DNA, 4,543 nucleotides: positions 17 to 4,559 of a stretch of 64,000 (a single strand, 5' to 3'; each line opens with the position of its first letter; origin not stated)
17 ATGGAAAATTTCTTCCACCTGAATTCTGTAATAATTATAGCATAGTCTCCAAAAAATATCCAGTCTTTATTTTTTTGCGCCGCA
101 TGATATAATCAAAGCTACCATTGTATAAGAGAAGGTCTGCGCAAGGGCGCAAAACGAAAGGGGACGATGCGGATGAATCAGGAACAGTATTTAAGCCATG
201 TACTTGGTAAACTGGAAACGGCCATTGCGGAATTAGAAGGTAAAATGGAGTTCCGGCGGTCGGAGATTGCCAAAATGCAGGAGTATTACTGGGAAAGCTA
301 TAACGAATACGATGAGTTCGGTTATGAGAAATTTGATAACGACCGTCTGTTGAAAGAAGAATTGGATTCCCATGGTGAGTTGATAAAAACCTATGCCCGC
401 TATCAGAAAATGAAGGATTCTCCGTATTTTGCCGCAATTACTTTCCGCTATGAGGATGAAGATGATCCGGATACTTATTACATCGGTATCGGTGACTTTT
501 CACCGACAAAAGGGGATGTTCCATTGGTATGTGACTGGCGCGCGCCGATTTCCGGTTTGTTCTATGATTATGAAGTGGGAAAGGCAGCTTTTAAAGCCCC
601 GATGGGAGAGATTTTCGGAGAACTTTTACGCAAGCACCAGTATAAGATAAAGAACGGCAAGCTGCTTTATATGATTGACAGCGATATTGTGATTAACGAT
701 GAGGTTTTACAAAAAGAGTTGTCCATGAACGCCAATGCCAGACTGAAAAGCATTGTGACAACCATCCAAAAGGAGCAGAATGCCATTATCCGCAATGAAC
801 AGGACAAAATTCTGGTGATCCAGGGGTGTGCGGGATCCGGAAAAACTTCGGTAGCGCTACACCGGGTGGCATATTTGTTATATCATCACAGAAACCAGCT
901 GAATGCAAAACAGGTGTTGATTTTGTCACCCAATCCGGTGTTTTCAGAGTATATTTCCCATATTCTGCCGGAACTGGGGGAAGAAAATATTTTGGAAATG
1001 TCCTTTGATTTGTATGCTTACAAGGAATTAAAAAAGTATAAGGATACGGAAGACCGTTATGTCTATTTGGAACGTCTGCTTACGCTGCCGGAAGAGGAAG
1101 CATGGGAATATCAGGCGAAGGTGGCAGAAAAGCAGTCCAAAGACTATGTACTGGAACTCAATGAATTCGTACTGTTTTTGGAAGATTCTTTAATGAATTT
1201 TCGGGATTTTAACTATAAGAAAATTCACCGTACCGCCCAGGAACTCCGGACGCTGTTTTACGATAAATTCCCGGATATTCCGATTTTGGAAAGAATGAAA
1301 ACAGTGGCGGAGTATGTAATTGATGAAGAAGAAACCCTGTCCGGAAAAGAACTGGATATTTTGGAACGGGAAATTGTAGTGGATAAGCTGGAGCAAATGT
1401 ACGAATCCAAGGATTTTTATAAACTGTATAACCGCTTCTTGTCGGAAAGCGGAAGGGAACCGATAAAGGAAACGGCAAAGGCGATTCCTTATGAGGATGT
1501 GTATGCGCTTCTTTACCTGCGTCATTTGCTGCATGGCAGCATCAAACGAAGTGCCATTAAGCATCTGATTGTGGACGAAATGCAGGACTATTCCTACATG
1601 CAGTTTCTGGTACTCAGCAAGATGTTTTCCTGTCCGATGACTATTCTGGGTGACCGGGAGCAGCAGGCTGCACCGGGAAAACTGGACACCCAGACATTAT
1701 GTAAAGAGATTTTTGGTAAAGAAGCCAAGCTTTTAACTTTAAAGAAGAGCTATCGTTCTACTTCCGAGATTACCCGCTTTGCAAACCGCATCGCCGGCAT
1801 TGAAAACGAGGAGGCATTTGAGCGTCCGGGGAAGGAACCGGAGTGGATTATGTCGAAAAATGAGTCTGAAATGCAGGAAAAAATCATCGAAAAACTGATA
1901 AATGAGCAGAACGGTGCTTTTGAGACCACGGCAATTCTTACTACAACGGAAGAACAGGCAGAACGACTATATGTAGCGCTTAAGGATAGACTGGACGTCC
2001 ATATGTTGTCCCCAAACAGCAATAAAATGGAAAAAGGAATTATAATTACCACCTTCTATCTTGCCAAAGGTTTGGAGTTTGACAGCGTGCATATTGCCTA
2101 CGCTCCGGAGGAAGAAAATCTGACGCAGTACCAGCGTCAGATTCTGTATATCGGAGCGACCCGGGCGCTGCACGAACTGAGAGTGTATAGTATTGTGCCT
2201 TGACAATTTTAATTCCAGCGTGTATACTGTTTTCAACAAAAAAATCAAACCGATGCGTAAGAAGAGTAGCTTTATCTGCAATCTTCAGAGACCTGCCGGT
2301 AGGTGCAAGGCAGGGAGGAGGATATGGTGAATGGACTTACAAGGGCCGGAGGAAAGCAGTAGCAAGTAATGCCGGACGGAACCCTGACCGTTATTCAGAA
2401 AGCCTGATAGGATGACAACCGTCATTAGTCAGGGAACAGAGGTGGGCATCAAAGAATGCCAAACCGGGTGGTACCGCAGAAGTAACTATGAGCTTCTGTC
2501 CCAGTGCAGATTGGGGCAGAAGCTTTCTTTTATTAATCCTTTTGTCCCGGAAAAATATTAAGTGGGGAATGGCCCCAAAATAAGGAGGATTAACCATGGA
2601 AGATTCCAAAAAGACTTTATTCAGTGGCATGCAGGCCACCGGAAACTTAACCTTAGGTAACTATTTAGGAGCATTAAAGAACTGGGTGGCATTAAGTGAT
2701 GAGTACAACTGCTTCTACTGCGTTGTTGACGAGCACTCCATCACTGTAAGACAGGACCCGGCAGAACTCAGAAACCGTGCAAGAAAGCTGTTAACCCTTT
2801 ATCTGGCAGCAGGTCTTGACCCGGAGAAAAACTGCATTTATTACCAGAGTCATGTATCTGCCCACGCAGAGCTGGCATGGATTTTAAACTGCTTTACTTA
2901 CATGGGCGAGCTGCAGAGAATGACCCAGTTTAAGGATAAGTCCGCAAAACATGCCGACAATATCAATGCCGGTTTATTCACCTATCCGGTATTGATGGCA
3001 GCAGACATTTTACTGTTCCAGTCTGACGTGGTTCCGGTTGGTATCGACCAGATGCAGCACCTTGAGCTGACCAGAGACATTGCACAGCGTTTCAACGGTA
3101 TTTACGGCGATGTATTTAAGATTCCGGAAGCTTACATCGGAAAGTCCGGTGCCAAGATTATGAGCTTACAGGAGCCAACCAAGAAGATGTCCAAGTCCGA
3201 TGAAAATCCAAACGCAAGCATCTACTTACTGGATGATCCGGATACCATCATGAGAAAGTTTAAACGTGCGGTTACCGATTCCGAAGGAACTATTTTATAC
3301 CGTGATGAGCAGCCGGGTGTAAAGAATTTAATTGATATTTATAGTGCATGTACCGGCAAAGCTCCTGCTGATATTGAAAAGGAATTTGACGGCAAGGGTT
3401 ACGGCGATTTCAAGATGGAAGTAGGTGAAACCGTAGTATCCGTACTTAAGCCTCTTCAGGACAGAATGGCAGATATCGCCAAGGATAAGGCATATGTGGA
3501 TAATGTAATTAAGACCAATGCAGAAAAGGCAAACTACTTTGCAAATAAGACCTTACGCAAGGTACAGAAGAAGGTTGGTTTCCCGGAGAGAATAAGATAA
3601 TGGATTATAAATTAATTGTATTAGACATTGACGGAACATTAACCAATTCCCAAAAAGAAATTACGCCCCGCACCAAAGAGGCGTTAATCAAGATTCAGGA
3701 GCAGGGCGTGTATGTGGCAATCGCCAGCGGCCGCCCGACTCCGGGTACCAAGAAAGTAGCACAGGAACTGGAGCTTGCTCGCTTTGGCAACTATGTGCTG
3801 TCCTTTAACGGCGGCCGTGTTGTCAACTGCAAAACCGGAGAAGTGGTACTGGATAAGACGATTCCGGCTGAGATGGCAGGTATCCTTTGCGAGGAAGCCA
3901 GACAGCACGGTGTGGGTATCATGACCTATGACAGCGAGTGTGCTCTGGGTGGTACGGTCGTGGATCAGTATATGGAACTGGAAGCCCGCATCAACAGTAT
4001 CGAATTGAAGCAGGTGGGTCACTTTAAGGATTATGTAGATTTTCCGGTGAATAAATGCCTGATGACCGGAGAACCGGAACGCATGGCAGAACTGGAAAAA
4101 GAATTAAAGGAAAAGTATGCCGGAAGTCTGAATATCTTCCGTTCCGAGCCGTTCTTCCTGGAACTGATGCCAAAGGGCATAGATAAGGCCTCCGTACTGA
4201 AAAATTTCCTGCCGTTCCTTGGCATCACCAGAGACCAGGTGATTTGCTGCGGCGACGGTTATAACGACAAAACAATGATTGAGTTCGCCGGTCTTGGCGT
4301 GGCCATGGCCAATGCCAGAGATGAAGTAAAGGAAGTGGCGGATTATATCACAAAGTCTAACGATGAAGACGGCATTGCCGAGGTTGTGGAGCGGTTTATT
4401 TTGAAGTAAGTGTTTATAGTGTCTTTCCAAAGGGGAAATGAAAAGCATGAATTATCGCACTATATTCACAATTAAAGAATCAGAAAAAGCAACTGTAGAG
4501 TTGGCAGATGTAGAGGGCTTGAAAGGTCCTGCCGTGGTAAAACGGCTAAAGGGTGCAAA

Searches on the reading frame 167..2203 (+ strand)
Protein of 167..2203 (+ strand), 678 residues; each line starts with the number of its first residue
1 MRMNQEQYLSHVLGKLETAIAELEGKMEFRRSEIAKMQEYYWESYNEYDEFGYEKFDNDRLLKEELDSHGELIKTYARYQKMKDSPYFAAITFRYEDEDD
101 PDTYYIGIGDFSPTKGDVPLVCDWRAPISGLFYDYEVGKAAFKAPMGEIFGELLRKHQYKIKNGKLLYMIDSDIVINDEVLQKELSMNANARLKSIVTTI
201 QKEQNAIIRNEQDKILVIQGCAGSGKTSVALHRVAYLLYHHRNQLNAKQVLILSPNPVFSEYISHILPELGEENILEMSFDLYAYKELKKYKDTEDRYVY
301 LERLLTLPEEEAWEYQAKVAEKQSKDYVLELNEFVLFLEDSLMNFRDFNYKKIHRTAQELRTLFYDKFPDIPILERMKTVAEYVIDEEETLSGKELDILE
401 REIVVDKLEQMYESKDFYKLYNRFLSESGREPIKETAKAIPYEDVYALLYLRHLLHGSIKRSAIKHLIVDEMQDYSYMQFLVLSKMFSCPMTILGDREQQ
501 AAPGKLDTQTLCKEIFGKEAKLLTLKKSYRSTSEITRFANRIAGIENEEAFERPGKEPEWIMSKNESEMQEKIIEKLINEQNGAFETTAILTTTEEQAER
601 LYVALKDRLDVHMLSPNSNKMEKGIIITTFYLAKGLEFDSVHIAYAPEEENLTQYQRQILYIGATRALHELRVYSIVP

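Call 13: search_protein_families(library=pfam, proteins=[window:167-2203:+], max_evalue=0.00001)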
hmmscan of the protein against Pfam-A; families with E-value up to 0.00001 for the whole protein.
window:167-2203:+ (678 aa): 5 families
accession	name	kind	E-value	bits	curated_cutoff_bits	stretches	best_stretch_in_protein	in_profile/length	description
PF00580.27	UvrD-helicase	-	8e-12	45.8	23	1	201-499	2-250/271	UvrD/REP helicase N-terminal domain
PF13361.12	UvrD_C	-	7.2e-09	35.9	25.6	0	524-607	2-93/350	UvrD-like helicase C-terminal domain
PF13538.12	UvrD_C_2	-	2.9e-08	33.9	27.4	1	626-674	3-52/52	UvrD-like helicase C-terminal domain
PF01443.25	Viral_helicase1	-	3.7e-08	33.9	21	0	455-674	51-227/228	Viral superfamily 1 RNA helicase core domain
PF13245.12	AAA_19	-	6.2e-08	33.3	25.1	0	204-256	2-50/134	AAA domain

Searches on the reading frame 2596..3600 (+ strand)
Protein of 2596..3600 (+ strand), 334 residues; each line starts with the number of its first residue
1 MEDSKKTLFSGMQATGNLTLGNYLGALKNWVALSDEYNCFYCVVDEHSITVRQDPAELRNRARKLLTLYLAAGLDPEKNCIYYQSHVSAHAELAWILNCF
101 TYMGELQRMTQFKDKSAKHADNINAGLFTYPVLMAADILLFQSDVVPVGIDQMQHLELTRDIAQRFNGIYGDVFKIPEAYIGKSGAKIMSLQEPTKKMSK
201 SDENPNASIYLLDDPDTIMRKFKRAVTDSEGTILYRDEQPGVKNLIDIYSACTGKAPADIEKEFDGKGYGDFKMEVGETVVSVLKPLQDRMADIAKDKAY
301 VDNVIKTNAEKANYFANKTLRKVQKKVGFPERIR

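Call 13: search_protein_families(library=pfam, proteins=[window:2596-3600:+], max_evalue=0.00001)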
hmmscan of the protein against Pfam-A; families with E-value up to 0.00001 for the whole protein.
window:2596-3600:+ (334 aa): 1 family
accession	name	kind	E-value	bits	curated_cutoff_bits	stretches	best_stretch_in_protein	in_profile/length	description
PF00579.31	tRNA-synt_1b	-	1.1e-78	265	21.1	1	5-284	5-291/292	tRNA synthetases class I (W and Y)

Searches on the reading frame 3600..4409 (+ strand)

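Call 13: search_protein_families(library=pfam, proteins=[window:3600-4409:+], max_evalue=0.00001)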
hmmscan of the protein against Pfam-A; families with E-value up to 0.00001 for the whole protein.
window:3600-4409:+ (269 aa): 4 families
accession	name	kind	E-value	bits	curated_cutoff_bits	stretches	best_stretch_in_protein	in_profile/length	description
PF08282.18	Hydrolase_3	-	4.8e-68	230.1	20.9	1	6-262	1-254/255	haloacid dehalogenase-like hydrolase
PF05116.19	S6PP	-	5.8e-14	52.7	20.3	1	159-255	130-234/247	Sucrose-6F-phosphate phosphohydrolase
PF00702.32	Hydrolase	-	1.4e-07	32.5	26.4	0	3-21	1-19/191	haloacid dehalogenase-like hydrolase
PF12710.13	HAD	-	8.2e-06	26.8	27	0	22-58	87-123/189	haloacid dehalogenase-like hydrolase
